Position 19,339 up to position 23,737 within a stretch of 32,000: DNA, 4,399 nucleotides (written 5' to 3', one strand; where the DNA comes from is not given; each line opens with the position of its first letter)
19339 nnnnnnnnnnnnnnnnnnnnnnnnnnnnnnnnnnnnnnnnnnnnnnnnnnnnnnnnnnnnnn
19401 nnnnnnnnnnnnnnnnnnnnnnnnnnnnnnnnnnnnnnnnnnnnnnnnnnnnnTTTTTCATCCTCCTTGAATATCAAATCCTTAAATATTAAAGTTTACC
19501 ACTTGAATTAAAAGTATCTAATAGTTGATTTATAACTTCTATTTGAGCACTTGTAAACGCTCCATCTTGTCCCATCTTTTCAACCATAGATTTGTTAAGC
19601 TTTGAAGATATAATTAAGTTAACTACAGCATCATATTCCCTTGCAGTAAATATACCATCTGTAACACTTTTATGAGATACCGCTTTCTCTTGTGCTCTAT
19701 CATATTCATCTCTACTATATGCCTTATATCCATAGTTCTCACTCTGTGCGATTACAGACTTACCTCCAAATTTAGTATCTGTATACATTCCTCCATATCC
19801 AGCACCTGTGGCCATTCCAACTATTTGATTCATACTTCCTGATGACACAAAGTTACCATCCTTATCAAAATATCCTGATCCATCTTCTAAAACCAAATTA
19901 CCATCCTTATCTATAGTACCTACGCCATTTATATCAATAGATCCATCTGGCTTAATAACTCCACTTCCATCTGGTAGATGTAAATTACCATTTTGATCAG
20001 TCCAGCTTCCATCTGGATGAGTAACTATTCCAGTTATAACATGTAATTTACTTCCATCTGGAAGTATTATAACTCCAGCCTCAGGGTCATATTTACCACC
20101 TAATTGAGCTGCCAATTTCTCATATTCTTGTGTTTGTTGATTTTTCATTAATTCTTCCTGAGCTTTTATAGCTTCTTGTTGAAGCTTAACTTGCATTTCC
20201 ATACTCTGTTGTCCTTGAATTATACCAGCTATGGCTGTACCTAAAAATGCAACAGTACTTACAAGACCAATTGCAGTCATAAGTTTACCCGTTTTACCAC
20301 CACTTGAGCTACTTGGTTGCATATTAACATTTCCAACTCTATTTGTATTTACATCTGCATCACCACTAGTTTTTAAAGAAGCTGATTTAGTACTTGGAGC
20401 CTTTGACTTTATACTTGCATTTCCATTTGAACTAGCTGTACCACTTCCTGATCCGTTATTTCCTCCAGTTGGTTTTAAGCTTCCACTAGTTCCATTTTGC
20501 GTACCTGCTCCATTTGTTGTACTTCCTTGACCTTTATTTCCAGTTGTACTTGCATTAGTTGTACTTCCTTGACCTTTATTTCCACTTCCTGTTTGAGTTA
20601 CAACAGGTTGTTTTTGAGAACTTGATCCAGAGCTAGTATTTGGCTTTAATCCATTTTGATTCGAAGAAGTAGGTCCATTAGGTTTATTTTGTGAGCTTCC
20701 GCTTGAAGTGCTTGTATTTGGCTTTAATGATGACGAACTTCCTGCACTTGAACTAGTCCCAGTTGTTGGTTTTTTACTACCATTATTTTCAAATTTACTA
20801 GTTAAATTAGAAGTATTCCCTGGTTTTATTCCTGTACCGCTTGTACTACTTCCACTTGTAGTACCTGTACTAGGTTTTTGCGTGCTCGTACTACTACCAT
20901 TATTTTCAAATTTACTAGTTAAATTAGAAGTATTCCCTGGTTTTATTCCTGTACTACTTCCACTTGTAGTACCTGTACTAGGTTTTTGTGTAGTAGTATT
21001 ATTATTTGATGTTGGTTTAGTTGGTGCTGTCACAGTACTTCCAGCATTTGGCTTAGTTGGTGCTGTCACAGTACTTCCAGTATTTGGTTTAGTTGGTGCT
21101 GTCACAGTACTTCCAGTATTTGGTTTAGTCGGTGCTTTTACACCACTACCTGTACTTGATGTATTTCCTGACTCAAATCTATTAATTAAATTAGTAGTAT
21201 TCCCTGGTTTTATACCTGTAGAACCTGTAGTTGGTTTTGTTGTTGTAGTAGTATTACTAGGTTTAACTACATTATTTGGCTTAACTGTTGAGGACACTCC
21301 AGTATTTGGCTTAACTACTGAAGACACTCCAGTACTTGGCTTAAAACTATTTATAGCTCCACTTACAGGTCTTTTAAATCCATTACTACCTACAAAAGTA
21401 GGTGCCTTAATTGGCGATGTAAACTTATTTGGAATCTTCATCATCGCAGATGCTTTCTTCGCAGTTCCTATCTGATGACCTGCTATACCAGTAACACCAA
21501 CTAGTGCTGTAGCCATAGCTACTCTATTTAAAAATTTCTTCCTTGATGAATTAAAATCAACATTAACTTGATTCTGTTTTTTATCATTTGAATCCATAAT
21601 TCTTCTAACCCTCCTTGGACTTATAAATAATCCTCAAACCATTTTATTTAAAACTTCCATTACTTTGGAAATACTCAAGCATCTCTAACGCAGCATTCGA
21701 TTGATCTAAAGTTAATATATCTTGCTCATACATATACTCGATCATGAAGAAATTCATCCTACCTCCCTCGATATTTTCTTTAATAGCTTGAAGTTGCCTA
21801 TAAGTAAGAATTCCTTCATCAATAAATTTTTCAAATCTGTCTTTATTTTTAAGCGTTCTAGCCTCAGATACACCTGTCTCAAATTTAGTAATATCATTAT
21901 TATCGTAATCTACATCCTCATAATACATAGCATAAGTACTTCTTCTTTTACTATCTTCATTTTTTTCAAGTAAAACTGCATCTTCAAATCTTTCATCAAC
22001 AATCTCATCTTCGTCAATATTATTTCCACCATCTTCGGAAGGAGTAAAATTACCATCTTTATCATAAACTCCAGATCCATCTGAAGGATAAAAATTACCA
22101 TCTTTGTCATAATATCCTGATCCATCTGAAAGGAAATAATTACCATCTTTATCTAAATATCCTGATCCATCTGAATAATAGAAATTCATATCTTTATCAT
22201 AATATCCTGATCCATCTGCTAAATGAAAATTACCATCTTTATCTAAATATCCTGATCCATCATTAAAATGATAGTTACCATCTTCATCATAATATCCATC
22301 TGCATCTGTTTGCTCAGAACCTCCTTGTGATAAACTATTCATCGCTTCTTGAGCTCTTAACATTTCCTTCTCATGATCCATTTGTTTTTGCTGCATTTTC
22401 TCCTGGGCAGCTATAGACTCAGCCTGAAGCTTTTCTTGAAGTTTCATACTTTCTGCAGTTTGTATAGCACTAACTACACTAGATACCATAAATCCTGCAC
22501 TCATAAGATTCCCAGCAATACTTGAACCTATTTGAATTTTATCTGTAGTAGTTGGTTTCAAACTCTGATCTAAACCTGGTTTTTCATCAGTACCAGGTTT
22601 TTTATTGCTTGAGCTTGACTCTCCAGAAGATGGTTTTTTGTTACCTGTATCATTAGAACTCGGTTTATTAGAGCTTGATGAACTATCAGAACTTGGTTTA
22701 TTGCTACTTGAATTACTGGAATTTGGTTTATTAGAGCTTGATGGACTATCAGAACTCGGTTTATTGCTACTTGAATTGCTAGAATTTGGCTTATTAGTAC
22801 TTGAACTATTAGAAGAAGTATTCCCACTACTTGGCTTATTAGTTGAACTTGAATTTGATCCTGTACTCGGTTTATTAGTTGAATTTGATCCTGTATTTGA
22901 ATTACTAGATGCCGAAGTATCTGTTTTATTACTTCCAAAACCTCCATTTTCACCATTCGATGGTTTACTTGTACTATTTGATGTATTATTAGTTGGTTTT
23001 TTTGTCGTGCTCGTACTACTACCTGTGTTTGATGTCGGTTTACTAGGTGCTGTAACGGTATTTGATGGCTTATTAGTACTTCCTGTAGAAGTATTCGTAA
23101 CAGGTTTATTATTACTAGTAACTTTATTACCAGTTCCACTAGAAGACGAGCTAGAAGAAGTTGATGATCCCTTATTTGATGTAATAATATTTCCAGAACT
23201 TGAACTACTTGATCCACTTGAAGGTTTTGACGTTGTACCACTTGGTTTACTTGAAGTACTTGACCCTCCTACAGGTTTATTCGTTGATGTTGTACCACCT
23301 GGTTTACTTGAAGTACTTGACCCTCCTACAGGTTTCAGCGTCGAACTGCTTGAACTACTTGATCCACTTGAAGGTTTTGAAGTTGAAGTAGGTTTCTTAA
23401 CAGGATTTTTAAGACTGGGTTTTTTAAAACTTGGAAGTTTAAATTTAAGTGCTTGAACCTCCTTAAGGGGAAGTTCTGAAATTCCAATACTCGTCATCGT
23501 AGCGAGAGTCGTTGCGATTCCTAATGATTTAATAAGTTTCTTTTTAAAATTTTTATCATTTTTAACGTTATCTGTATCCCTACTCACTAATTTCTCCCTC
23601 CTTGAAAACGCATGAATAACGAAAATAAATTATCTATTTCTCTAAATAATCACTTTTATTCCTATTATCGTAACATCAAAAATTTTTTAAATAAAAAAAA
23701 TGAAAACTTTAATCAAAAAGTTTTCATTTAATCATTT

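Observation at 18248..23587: Operon of three paralogous modular membrane proteins with no recognisable family: candidate novel envelope/surface system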

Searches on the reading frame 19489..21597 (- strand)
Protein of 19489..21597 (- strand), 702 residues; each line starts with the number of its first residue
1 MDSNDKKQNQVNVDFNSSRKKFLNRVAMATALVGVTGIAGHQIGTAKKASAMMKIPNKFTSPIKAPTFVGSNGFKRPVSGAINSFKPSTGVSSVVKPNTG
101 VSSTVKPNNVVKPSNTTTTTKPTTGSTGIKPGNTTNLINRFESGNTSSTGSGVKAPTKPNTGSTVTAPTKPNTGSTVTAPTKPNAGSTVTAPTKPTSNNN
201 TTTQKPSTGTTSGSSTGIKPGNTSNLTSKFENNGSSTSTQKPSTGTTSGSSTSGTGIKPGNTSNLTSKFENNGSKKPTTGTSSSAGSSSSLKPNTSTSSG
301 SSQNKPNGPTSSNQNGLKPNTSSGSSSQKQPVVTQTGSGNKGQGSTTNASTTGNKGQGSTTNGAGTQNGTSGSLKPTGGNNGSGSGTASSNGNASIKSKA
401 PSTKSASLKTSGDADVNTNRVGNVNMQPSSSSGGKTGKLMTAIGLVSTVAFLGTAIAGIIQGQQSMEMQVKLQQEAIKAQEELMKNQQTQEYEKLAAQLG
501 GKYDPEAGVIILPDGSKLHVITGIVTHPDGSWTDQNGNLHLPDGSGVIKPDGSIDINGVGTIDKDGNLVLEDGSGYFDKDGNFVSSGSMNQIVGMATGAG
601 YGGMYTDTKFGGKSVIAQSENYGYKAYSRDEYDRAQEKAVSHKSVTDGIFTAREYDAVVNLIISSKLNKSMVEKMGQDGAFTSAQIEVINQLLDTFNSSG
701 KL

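Call 3: search_protein_families(library=pfam, proteins=[window:19489-21597:-], max_evalue=1)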
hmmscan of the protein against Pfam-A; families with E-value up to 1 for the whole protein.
window:19489-21597:- (702 aa): 0 families

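Call 4: search_protein_families(library=ncbifam, proteins=[window:19489-21597:-], max_evalue=1)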
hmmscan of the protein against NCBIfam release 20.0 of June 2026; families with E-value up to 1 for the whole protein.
window:19489-21597:- (702 aa): 0 families

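Call 77: search_protein_families(library=padloc, proteins=[window:19489-21597:-], max_evalue=0.1)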
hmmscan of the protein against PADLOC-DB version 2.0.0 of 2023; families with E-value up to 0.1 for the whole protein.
window:19489-21597:- (702 aa): 0 families

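Call 78: search_protein_families(library=phrogs, proteins=[window:19489-21597:-], max_evalue=0.1)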
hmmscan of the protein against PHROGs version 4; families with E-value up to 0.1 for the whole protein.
window:19489-21597:- (702 aa): 1 family
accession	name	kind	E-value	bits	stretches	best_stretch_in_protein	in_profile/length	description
phrog_8063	-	unknown function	0.051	14.8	0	509-530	28-49/68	-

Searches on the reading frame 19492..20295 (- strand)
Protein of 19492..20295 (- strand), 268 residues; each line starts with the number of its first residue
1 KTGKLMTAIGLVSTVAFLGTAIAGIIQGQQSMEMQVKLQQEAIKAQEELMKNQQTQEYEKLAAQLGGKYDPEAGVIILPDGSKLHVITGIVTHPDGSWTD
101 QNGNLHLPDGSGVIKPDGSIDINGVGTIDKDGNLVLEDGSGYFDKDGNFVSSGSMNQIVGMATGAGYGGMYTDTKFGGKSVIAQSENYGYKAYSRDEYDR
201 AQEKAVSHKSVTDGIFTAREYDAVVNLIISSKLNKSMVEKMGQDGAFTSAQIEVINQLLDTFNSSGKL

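Call 19: find_homologous_proteins(query=window:19492-20295:-, max_evalue=0.01)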
Query seq(268 aa) (268 aa): 5 proteins with E <= 0.01 among 1257 candidates.
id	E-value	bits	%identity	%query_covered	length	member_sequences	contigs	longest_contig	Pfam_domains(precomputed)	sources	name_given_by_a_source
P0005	5.2e-165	565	99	98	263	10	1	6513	-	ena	-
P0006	7.5e-135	466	48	98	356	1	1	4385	-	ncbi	-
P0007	2.2e-114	399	68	98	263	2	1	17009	-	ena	-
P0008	2.7e-111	389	66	98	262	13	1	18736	-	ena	-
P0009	1.3e-9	56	42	32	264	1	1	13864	-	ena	-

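Call 37: search_protein_families(library=pfam, proteins=[P0009], max_evalue=10)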
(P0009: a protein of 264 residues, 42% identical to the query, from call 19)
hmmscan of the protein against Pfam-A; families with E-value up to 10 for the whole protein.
P0009 (264 aa): 6 families
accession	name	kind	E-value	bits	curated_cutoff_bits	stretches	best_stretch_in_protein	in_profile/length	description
PF20606.3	DUF6799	-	0.018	15.2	26.8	1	106-123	30-47/63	Domain of unknown function (DUF6799)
PF07417.17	Crl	-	0.81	10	27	0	139-158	70-89/128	Sigma factor-binding transcriptional regulator Crl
PF16713.10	EAGR_box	-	2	8.6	27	2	242-251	25-34/34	Enriched in aromatic and glycine Residues box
PF11322.13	DUF3124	-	3.3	8.4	27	0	240-256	42-58/123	Protein of unknown function (DUF3124)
PF22692.1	LlgE_F_G_D1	-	6.6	7.4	27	0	170-226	7-60/64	Flagellar hook protein FlgE/F/G D1 domain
PF12273.13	RCR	-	7.4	7.8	27.8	0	231-255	72-87/117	Chitin synthesis regulation, resistance to Congo red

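Call 61: find_encoding_contigs(protein=P0009, flank=6000, max_places=2)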
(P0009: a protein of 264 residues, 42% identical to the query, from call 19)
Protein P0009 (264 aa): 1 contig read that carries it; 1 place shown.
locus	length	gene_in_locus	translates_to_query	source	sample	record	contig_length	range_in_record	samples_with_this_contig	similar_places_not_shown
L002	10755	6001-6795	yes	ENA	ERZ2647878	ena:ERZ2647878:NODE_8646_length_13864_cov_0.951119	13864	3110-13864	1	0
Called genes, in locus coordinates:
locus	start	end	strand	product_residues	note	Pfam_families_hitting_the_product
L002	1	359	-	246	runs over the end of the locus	PF12450:vWF_A, PF13519:VWA_2 (weak)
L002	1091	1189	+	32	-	-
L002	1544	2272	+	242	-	PF02534:T4SS-DNA_transf (weak)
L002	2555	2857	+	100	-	-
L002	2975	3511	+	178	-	-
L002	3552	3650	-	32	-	-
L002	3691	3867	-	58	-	-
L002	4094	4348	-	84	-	-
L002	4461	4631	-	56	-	-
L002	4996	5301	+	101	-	-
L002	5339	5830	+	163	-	-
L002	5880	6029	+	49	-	-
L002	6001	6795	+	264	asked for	-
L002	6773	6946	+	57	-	-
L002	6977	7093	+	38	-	-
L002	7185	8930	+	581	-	-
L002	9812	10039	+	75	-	-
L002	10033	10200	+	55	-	-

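Call 92: search_protein_families(library=pfam, proteins=[L002:7149-8930:+], max_evalue=1)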
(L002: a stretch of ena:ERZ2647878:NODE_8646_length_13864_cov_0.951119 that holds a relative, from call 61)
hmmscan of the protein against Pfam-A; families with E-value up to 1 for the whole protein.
L002:7149-8930:+ (593 aa): 5 families
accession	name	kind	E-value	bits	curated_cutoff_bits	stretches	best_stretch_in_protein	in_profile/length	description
PF20606.3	DUF6799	-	1.1e-15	57.6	26.8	2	349-372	27-50/63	Domain of unknown function (DUF6799)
PF22508.2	InlJ_IG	-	0.00087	19.8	26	0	429-451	23-45/81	Internalin J, Immunoglobulin-like domain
PF23623.1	GBD_IRG7_N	-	0.0095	16.5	27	1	227-258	36-67/95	IRG7 N-terminal galactose binding domain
PF13196.11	DUF4012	-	0.19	12.7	28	1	363-395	104-136/144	Protein of unknown function (DUF4012)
PF06820.17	Phage_fiber_C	-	0.59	11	25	0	341-376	11-46/64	Putative prophage tail fibre C-terminus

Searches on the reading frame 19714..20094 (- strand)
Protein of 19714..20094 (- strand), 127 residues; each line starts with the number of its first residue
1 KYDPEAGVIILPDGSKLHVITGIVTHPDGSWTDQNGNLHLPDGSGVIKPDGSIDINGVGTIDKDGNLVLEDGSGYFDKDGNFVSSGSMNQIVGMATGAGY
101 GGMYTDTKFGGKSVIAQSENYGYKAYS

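Call 92: search_protein_families(library=pfam, proteins=[window:19714-20094:-], max_evalue=1)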
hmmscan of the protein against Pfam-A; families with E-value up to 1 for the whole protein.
seq(127 aa): 1 family
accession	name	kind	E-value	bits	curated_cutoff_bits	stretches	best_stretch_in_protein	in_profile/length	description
PF20606.3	DUF6799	-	0.036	14.3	26.8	0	8-46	11-49/63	Domain of unknown function (DUF6799)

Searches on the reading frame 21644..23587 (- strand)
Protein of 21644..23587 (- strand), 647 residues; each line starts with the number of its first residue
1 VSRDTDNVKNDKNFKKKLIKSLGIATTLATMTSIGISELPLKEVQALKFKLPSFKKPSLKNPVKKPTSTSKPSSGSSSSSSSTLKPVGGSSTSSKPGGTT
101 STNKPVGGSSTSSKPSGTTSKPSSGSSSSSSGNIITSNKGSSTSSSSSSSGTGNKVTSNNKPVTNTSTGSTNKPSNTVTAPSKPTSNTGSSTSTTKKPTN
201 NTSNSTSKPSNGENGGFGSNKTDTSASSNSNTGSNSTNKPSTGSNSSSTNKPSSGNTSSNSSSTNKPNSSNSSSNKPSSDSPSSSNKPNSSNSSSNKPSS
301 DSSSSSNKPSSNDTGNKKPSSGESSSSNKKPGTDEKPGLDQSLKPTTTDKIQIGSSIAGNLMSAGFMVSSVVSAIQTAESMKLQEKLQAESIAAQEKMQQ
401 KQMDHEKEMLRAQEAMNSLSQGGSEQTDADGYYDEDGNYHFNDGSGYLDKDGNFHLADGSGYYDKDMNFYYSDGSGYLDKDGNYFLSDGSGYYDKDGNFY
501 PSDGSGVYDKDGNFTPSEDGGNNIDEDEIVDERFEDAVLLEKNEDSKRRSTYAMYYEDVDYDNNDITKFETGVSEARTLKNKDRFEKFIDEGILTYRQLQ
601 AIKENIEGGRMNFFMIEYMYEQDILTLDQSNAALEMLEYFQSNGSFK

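Call 3: search_protein_families(library=pfam, proteins=[window:21644-23587:-], max_evalue=1)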
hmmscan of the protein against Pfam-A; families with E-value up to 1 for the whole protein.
window:21644-23587:- (647 aa): 0 families

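Call 4: search_protein_families(library=ncbifam, proteins=[window:21644-23587:-], max_evalue=1)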
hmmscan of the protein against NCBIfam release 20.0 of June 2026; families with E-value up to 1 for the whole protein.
window:21644-23587:- (647 aa): 0 families

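Call 21: list_cluster_members(proteins=[window:21644-23587:-, window:19489-21597:-, window:18248-19453:-, window:16764-18170:+, window:23728-25206:-])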
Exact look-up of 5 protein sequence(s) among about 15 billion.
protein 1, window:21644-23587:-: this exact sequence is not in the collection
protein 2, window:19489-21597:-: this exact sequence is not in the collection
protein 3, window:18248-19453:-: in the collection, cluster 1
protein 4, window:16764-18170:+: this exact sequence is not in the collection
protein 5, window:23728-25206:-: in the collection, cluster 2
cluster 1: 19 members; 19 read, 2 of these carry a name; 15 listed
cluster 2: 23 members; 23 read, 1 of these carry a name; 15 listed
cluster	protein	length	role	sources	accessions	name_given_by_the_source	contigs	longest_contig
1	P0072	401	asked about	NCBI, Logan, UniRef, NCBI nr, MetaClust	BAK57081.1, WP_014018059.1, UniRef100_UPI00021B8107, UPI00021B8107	hypothetical protein SFBM_1321 [Candidatus Arthromitus sp. SFB-mouse-Japan] | hypothetical protein n=1 Tax=Candidatus Arthromitus sp. SFB-mouse TaxID=49118 ... | hypothetical protein [Candidatus Arthromitus sp. SFB-mouse]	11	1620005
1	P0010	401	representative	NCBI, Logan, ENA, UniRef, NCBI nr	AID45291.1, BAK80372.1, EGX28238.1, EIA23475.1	Helicase related protein [Candidatus Arthromitus sp. SFB-mouse-SU] | hypothetical protein n=1 Tax=unclassified Candidatus Neoarthromitus TaxID=2638829 ... | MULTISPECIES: hypothetical protein [unclassified Candidatus Arthromitus]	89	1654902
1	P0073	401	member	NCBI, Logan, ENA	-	-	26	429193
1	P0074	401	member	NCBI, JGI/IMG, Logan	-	-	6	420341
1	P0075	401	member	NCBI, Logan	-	-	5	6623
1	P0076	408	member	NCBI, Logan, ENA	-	-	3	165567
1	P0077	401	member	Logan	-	-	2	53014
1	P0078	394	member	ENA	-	-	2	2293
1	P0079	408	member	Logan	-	-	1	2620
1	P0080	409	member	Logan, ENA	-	-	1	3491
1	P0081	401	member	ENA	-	-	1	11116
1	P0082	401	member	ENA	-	-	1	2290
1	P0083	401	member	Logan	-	-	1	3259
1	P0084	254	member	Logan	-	-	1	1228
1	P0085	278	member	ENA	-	-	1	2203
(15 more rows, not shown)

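Call 77: search_protein_families(library=padloc, proteins=[window:21644-23587:-], max_evalue=0.1)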
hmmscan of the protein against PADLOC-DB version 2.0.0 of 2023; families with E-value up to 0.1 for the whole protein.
window:21644-23587:- (647 aa): 0 families

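Call 78: search_protein_families(library=phrogs, proteins=[window:21644-23587:-], max_evalue=0.1)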
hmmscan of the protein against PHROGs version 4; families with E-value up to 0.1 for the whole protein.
window:21644-23587:- (647 aa): 1 family
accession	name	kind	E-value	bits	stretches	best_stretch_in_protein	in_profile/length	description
phrog_3999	-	unknown function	0.061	14.5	1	370-422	36-92/107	-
